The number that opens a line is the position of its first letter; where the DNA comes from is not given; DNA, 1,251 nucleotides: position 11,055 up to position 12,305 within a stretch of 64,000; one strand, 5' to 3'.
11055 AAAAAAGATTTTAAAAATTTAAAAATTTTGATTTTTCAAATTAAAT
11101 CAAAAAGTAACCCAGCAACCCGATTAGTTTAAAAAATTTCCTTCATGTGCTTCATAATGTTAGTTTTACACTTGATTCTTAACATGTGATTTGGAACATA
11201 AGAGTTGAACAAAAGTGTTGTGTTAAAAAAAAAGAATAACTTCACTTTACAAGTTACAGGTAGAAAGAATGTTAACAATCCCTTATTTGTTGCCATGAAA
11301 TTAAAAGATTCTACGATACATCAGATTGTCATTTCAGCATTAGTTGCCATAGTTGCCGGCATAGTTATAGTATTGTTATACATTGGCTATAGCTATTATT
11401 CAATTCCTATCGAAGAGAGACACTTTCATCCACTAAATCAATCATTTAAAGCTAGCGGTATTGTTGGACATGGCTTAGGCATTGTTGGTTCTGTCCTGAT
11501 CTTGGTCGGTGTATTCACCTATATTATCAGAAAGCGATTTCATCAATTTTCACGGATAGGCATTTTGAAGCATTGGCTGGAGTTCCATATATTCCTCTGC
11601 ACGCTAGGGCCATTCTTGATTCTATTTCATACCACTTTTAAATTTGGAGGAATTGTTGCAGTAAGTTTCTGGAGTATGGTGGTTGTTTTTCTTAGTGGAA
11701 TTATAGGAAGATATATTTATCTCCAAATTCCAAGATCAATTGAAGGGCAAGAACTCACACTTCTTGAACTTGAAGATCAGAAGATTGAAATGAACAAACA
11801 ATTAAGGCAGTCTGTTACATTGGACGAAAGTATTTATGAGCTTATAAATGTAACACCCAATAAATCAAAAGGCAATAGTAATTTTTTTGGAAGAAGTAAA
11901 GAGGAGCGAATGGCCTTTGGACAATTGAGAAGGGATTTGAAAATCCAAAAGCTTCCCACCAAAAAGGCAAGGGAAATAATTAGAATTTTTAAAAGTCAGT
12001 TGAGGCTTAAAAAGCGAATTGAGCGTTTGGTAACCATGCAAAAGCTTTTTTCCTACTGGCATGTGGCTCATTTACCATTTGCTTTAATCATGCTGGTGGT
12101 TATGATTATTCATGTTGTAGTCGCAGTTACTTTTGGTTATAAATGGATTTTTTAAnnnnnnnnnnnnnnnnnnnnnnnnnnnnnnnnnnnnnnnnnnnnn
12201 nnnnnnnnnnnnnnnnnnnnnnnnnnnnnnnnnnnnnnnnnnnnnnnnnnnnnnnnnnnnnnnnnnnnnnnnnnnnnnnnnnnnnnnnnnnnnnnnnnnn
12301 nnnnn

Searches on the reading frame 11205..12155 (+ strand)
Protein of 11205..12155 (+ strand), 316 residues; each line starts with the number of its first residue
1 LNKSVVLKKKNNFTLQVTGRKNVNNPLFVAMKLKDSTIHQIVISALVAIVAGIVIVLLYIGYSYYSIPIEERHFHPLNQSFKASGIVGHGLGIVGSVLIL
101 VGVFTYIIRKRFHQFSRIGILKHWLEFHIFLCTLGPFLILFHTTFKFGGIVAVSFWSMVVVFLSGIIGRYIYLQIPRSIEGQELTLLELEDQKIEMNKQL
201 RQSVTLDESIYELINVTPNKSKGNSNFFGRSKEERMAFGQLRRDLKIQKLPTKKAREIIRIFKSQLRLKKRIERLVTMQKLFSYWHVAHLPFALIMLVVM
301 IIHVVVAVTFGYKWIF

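Call 8: search_protein_families(library=pfam, proteins=[window:11205-12155:+], max_evalue=0.001)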
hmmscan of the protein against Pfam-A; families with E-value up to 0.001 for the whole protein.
window:11205-12155:+ (316 aa): 0 families

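Call 9: search_protein_families(library=ncbifam, proteins=[window:11205-12155:+], max_evalue=0.001)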
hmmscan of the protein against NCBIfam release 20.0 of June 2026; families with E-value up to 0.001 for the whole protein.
window:11205-12155:+ (316 aa): 0 families

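Call 30: search_protein_families(library=pfam, proteins=[window:11205-12155:+], max_evalue=10)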
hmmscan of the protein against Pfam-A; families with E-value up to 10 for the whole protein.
window:11205-12155:+ (316 aa): 2 families
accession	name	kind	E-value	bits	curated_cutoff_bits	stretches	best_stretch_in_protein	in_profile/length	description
PF14358.11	DUF4405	-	3.2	8.8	26.7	2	284-305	42-63/66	Domain of unknown function (DUF4405)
PF17410.7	Stevor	-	5.8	6.8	25.4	1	32-60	227-255/275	Subtelomeric Variable Open Reading frame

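Call 57: find_homologous_proteins(query=window:11292-12155:+, max_evalue=0.001)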
Query window:11292-12155:+ (287 aa): 7334 proteins with E <= 0.001 among 8000 candidates; the best 120 are listed.
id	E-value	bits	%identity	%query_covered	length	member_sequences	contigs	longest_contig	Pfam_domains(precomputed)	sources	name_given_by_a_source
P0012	1.8e-181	620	100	100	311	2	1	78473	-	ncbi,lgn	ncbi:MAG: hypothetical protein WCI31_01290 [Prolixibacteraceae bacterium]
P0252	8.8e-166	568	90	100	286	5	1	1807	-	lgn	-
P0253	1.9e-162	558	89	100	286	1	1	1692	-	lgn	-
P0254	2.3e-162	557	88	100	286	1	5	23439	-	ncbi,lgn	-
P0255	8.6e-162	555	89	100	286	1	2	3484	-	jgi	jgi:hypothetical protein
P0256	7.4e-161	552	88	100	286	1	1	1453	-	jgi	jgi:hypothetical protein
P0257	6.2e-150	516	83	100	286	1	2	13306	-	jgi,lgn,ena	jgi:hypothetical protein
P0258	1.8e-148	512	82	99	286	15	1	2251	-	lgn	-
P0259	2.1e-148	511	82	100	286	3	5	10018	-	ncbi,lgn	-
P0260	1.1e-147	509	80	100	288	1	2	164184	-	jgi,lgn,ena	jgi:hypothetical protein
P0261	1.4e-147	509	80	100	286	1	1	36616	-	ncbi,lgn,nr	ncbi:MAG: hypothetical protein M0R39_08225 [Prolixibacteraceae bacterium]|nr:hypothetical protein [P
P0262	2.3e-147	508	81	100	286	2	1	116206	-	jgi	-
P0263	1.4e-144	499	78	100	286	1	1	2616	-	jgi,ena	-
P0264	2.6e-142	491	79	99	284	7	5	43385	-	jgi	-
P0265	3.0e-142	491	78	100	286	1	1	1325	-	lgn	-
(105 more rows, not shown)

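Call 84: search_dna_similar(query=window:11295-12152:+, collection=plasmids, mode=protein, max_evalue=0.001, max_rows=20)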
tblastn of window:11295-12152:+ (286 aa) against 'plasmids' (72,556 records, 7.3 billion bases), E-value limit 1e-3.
Records with a match: 4; places in all: 4; records where one place covers at least 80% of the query: 1.
Best place of each record, by identity: <60% 4.
By first word of the organism name: Legionella 2; Emticicia 1; Methylophaga 1.
By predicted mobility (MOB-suite, as given by PLSDB): non-mobilizable 3; conjugative 1.
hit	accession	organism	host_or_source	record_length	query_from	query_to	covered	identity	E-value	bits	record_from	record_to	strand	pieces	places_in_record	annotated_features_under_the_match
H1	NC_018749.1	Emticicia oligotrophica DSM 17448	warm spring water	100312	31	286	90%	49.4%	4e-51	187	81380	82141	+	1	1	hypothetical protein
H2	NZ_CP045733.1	Legionella sp. MW5194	Water,water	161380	87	284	69%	26.8%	3e-4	50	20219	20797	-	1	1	hypothetical protein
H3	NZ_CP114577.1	Legionella pneumophila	cell culture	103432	87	284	69%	26.3%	9e-4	48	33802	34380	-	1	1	hypothetical protein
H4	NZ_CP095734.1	Methylophaga pinxianii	pure culture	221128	87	159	26%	33.3%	7e-4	49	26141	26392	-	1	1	hypothetical protein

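Call 85: get_annotated_region(hit=H1, flank=14000)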
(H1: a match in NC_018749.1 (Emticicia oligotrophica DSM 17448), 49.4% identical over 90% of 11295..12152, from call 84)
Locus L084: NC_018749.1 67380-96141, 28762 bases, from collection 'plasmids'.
description: Emticicia oligotrophica DSM 17448 plasmid pEMTOL02, complete sequence
organism: Emticicia oligotrophica DSM 17448 (NCBI taxid 929562)
taxonomy: Bacteria; Bacteroidota; Cytophagia; Cytophagales; Leadbetterellaceae; Emticicia; Emticicia oligotrophica; Emticicia oligotrophica DSM 17448
host: -; source: warm spring water; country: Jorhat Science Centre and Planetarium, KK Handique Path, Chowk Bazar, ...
typing (MOB-suite, as given by PLSDB): non-mobilizable
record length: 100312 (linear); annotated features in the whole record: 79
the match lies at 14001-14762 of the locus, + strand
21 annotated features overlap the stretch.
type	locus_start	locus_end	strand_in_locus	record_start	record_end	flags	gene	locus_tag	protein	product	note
CDS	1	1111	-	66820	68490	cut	-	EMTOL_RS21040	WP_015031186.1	glycoside hydrolase family 43 protein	-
CDS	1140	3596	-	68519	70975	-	-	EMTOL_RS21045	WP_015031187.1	glycoside hydrolase family 95 protein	-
CDS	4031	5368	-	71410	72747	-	-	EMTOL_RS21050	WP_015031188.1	PAS domain S-box protein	-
CDS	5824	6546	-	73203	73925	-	-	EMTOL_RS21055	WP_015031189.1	c-type cytochrome domain-containing protein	-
CDS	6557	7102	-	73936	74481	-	-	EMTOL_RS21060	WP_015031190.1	YceI family protein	-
CDS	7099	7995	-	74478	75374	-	-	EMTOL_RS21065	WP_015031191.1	DUF5777 family beta-barrel protein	-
CDS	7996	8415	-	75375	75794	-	-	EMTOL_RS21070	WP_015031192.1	Rieske 2Fe-2S domain-containing protein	-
CDS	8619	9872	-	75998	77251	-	-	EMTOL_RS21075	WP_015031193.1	outer membrane beta-barrel protein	-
CDS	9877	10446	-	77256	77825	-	-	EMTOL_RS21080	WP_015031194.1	sigma-70 family RNA polymerase sigma factor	GO:0006352 - DNA-templated transcription initiation [Evidence IEA]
CDS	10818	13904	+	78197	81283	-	ccsA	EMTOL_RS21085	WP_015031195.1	cytochrome c biogenesis protein CcsA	GO:0017004 - cytochrome complex assembly [Evidence IEA]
CDS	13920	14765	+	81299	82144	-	-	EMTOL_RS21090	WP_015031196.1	hypothetical protein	-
CDS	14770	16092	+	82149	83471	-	-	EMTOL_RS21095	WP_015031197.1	NAD(P)-binding domain-containing protein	-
CDS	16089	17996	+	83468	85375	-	-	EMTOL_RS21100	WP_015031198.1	cytochrome c3 family protein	-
CDS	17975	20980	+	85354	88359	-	-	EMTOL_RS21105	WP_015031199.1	cytochrome c3 family protein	-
CDS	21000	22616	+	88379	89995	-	-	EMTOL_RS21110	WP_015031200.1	hypothetical protein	-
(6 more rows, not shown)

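Call 86: get_annotated_region(hit=H4, flank=12000)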
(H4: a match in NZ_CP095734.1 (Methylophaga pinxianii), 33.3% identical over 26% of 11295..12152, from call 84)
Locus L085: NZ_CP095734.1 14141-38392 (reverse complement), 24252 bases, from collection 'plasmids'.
description: Methylophaga pinxianii strain TMB1265 plasmid pWTT2411, complete sequence
organism: Methylophaga pinxianii (NCBI taxid 2881052)
taxonomy: Bacteria; Pseudomonadota; Gammaproteobacteria; Thiotrichales; Piscirickettsiaceae; Methylophaga; Methylophaga pinxianii
host: -; source: pure culture; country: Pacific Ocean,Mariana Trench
typing (MOB-suite, as given by PLSDB): non-mobilizable
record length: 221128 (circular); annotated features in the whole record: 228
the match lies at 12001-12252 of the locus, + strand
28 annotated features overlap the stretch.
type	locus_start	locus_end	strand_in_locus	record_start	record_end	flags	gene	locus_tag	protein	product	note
CDS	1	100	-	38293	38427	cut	-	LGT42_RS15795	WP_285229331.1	hypothetical protein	-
CDS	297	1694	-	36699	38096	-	-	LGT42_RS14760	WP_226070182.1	heavy metal sensor histidine kinase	GO:0000160 - phosphorelay signal transduction system [Evidence IEA]; GO:0016310 - phosphorylation [Evidence IEA]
CDS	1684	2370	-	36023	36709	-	-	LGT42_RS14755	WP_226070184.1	heavy metal response regulator transcription factor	GO:0006355 - regulation of DNA-templated transcription [Evidence IEA]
CDS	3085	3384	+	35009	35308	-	-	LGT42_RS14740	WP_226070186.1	hypothetical protein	-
CDS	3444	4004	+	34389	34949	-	-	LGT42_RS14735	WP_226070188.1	cytochrome c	-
CDS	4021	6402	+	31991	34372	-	-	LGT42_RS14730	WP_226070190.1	heavy metal translocating P-type ATPase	GO:0006812 - monoatomic cation transport [Evidence IEA]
CDS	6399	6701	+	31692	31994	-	-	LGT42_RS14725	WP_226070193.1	DUF2933 domain-containing protein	-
CDS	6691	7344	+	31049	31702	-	-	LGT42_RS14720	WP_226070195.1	isoprenylcysteine carboxylmethyltransferase family protein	-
CDS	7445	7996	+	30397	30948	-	-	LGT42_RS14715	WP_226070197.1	DUF411 domain-containing protein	-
CDS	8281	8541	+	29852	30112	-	-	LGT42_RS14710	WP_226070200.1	hypothetical protein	-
CDS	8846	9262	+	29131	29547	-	-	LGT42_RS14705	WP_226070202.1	hypothetical protein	-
CDS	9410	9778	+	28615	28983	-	-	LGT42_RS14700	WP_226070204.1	hypothetical protein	-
CDS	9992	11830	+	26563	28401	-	-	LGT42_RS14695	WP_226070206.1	2Fe-2S iron-sulfur cluster-binding protein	-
CDS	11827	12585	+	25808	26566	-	-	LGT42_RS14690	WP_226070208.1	hypothetical protein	-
CDS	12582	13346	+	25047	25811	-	-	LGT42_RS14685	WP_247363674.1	cytochrome C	-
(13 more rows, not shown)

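Call 87: search_protein_families(library=pfam, proteins=[L085:9992-11830:+, L085:11827-12585:+, L085:12582-13346:+, L084:22632-23402:+, L084:10818-13904:+, L084:14770-16092:+], max_evalue=0.001)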
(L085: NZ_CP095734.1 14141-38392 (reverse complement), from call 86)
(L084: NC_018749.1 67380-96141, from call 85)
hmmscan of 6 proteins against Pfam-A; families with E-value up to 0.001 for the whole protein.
L085:9992-11830:+ (612 aa): 4 families
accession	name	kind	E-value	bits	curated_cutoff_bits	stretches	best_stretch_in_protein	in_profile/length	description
PF00175.26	NAD_binding_1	-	7e-24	85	22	1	377-482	1-108/109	Oxidoreductase NAD-binding domain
PF00111.32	Fer2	-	1.2e-15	57.7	21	1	543-604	14-76/77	2Fe-2S iron-sulfur cluster binding domain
PF00970.30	FAD_binding_6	-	4.3e-14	53.1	21.1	1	274-366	8-98/99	Oxidoreductase FAD-binding domain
PF08030.17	NAD_binding_6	-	0.0008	19.9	22.2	0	373-438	2-77/156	Ferric reductase NAD binding domain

L085:11827-12585:+ (252 aa): 0 families

L085:12582-13346:+ (254 aa): 3 families
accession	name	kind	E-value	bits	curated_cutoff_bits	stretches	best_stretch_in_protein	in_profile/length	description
PF14522.11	Cytochrome_C7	-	9.8e-10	38.6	24.8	1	92-181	5-67/67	Cytochrome c7 and related cytochrome c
PF14537.11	Cytochrom_c3_2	-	2.9e-06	28.1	25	0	54-109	2-68/79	Cytochrome c3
PF22113.1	Mtrc-MtrF_II-IV_dom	-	5.2e-05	23.3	30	1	71-247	4-173/176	Outer membrane cytochrome MtrC/MtrF-like, domains II/IV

L084:22632-23402:+ (256 aa): 1 family
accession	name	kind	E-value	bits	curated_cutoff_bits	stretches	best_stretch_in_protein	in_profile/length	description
PF13457.12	GW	-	1.4e-06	29.3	21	0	33-88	20-75/76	GW (Gly-Tryp) dipeptide domain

L084:10818-13904:+ (1028 aa): 2 families
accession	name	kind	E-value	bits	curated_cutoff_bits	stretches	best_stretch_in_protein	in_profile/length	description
PF01578.25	Cytochrom_C_asm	-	1.8e-36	126.2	29.9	1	785-989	1-212/212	Cytochrome C assembly protein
PF05140.19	ResB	-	1.2e-21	77.5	24.6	2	343-417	195-269/486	ResB-like family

L084:14770-16092:+ (440 aa): 20 families
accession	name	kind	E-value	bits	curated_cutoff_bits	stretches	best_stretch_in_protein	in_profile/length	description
PF13738.12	Pyr_redox_3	-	6.1e-42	144.4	30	1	175-430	1-283/305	Pyridine nucleotide-disulphide oxidoreductase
PF07992.20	Pyr_redox_2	-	1.5e-28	100.5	26.1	1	172-436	1-259/291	Pyridine nucleotide-disulphide oxidoreductase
PF13237.11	Fer4_10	-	1.8e-11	44.3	25.5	1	55-103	3-53/53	4Fe-4S dicluster domain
PF12797.12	Fer4_2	-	6e-11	42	24.5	2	54-73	3-22/22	4Fe-4S binding domain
PF00070.33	Pyr_redox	-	2.9e-10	41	22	1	324-391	1-70/82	Pyridine nucleotide-disulphide oxidoreductase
PF03486.20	HI0933_like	-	1.8e-09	37.8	50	0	173-203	2-32/244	HI0933-like protein Rossmann domain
PF14697.11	Fer4_21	-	2.9e-09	37.4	35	1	55-108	2-58/59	4Fe-4S dicluster domain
PF12837.12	Fer4_6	-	7.2e-08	32.5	25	1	53-73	1-21/24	4Fe-4S binding domain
PF00037.32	Fer4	-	2e-07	30.9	21.1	0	55-73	2-20/24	4Fe-4S binding domain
PF01134.28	GIDA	-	2.2e-07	30.7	22.1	0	173-201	1-29/391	Glucose inhibited division protein A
PF12838.12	Fer4_7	-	4e-07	30.8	27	1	61-106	2-52/52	4Fe-4S dicluster domain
PF13434.12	Lys_Orn_oxgnase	-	3e-06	27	21.3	1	260-360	116-229/339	L-lysine 6-monooxygenase/L-ornithine 5-monooxygenase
PF12831.13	FAD_oxidored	-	3.8e-06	26.9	27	1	173-209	1-38/416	FAD dependent oxidoreductase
PF13187.11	Fer4_9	-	2.6e-05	24.6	27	0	60-107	1-52/52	4Fe-4S dicluster domain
PF00890.30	FAD_binding_2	-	3.1e-05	23.8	20.4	1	173-207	1-36/414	FAD binding domain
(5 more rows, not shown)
